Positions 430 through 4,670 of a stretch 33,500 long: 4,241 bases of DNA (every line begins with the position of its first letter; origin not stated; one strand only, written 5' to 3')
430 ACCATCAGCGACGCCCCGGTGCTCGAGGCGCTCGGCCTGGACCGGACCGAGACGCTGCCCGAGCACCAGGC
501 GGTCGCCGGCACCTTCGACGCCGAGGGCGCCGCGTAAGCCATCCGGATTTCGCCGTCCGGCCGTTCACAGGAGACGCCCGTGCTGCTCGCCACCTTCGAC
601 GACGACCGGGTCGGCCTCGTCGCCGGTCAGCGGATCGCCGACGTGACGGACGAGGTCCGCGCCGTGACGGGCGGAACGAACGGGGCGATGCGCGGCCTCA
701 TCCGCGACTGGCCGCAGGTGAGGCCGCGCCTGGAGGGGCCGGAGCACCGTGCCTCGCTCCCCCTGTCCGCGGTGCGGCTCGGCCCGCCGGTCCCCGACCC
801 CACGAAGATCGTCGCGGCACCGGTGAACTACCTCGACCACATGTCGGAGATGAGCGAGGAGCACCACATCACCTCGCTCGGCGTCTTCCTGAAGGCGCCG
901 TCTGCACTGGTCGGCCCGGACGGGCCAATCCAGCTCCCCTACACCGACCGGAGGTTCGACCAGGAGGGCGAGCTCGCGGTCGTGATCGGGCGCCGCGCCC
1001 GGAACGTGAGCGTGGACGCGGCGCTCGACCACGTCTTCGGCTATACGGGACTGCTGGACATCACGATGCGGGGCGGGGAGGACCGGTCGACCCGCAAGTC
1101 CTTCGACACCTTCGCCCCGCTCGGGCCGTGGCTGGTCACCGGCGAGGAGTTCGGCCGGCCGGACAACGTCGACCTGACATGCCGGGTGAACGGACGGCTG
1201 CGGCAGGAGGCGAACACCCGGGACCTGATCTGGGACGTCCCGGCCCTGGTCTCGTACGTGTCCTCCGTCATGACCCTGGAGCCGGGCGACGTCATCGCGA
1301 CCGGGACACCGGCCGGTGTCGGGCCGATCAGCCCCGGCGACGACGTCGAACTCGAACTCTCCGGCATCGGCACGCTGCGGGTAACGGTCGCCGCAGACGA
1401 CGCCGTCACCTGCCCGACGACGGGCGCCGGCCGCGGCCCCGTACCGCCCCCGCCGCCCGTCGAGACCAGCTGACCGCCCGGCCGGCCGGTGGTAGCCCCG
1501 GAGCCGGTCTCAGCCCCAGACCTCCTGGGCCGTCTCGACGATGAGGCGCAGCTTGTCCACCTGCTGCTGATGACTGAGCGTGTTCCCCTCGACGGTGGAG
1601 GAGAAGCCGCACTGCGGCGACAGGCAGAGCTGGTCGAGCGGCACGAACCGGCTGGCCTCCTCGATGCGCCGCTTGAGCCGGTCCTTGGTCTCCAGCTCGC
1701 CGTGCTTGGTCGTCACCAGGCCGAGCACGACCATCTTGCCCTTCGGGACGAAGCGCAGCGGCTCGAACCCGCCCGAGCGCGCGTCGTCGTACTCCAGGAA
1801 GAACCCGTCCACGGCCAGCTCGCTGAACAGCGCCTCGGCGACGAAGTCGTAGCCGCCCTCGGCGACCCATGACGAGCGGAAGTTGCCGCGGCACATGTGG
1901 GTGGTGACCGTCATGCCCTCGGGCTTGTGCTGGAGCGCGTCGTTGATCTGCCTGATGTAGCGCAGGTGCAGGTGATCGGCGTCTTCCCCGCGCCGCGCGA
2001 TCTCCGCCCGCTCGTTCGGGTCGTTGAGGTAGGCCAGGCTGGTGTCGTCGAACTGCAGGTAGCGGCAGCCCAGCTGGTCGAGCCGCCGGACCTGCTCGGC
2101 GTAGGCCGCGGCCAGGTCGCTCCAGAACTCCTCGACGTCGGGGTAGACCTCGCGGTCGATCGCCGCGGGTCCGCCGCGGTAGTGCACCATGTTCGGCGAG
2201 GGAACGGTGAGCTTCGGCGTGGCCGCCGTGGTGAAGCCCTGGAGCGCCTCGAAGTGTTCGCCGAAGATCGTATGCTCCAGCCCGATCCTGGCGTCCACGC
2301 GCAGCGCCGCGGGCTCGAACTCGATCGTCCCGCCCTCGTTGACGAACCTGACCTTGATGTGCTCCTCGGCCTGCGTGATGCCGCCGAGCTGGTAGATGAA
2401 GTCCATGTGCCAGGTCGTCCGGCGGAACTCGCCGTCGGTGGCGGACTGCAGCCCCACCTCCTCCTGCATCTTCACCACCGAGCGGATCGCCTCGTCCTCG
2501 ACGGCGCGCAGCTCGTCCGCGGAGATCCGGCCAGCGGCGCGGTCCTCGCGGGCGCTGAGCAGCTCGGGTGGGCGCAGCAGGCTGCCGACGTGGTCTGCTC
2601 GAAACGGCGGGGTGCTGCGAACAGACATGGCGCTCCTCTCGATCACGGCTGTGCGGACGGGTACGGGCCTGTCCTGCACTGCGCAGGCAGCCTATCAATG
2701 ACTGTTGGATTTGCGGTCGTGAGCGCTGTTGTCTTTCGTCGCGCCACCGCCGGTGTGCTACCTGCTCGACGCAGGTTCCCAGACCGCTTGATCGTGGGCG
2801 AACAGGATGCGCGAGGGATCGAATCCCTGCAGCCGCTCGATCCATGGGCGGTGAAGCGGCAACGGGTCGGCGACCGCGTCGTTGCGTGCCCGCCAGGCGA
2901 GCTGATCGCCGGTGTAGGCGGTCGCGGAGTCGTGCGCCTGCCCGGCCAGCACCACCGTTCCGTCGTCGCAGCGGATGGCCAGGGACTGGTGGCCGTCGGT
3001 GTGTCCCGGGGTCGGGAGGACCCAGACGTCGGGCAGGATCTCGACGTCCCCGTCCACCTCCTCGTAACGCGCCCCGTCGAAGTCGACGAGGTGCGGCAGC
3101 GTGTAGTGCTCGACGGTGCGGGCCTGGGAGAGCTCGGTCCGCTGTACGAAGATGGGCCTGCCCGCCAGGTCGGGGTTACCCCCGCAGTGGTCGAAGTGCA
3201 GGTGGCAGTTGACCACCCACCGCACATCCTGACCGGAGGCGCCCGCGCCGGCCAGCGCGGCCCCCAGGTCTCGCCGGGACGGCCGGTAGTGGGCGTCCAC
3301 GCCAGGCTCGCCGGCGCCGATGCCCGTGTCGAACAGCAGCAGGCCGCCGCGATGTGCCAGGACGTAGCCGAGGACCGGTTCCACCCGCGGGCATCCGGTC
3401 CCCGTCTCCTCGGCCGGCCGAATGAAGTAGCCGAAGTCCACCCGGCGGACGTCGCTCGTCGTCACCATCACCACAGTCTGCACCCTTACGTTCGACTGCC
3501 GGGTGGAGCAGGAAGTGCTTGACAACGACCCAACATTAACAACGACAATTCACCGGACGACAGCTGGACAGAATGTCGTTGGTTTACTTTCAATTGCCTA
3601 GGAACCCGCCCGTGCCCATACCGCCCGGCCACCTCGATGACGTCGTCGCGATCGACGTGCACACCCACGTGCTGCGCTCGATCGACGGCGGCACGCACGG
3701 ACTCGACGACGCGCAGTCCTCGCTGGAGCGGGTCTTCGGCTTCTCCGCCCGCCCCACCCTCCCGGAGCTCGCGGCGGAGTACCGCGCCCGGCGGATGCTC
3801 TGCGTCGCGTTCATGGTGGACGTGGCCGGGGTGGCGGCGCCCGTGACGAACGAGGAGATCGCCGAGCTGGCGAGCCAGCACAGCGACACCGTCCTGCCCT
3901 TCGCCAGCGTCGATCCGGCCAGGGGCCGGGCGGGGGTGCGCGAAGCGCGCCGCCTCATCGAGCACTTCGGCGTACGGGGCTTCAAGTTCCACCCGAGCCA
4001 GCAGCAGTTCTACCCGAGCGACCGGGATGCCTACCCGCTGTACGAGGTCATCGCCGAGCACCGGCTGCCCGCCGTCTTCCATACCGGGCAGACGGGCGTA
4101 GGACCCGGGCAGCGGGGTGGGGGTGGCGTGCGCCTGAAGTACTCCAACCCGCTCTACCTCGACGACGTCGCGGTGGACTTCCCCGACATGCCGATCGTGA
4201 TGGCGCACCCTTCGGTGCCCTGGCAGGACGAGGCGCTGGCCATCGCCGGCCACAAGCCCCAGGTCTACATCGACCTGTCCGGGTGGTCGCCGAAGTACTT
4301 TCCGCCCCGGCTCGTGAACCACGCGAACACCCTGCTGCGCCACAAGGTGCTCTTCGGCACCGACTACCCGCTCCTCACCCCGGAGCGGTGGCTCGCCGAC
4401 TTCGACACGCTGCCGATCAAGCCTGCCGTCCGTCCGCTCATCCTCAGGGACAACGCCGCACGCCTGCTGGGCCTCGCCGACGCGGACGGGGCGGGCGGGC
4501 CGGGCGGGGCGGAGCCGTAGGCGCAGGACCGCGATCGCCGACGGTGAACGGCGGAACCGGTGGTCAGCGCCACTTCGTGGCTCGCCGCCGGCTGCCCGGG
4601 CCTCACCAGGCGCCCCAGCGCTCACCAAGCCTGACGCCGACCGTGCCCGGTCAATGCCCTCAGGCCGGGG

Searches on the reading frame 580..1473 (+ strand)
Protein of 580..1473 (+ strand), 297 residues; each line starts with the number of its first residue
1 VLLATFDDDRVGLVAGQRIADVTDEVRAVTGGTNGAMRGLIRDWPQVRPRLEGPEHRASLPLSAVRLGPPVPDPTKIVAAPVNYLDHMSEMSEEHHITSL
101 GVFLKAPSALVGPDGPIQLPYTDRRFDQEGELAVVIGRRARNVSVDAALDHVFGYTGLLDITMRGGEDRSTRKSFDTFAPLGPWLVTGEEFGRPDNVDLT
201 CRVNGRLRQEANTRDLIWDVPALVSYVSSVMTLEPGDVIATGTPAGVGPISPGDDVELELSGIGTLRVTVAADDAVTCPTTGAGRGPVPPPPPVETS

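Call 44: search_protein_families(library=pfam, proteins=[window:580-1473:+], max_evalue=0.0001)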
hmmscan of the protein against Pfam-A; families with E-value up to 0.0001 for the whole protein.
window:580-1473:+ (297 aa): 1 family
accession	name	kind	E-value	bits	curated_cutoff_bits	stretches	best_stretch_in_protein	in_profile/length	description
PF01557.24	FAA_hydrolase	-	1.6e-61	208.1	23.9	1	76-270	1-213/214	Fumarylacetoacetate (FAA) hydrolase C-terminal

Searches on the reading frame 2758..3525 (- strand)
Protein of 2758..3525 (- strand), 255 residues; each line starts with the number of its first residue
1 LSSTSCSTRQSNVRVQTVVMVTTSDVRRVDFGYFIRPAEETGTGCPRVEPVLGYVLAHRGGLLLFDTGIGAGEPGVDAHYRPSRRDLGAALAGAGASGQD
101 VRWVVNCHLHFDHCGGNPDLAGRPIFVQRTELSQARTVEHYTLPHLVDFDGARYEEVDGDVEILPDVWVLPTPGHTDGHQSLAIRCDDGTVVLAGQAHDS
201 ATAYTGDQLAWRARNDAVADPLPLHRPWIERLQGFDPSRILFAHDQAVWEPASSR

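Call 44: search_protein_families(library=pfam, proteins=[window:2758-3525:-], max_evalue=0.0001)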
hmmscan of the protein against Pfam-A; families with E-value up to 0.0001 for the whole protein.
window:2758-3525:- (255 aa): 1 family
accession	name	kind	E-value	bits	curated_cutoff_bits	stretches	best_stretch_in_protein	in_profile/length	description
PF00753.33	Lactamase_B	-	6e-16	59.4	22.7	1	49-197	4-150/196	Metallo-beta-lactamase superfamily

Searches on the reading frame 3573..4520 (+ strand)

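Call 44: search_protein_families(library=pfam, proteins=[window:3573-4520:+], max_evalue=0.0001)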
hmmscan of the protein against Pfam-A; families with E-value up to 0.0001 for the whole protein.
window:3573-4520:+ (315 aa): 1 family
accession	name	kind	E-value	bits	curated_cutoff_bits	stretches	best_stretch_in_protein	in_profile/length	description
PF04909.20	Amidohydro_2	-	2.1e-52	179.1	26.4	1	27-301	1-289/289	Amidohydrolase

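Call 69: search_protein_families(library=ncbifam, proteins=[window:3573-4520:+], max_evalue=0.00001)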
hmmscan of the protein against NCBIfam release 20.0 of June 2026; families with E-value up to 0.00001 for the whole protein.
window:3573-4520:+ (315 aa): 0 families
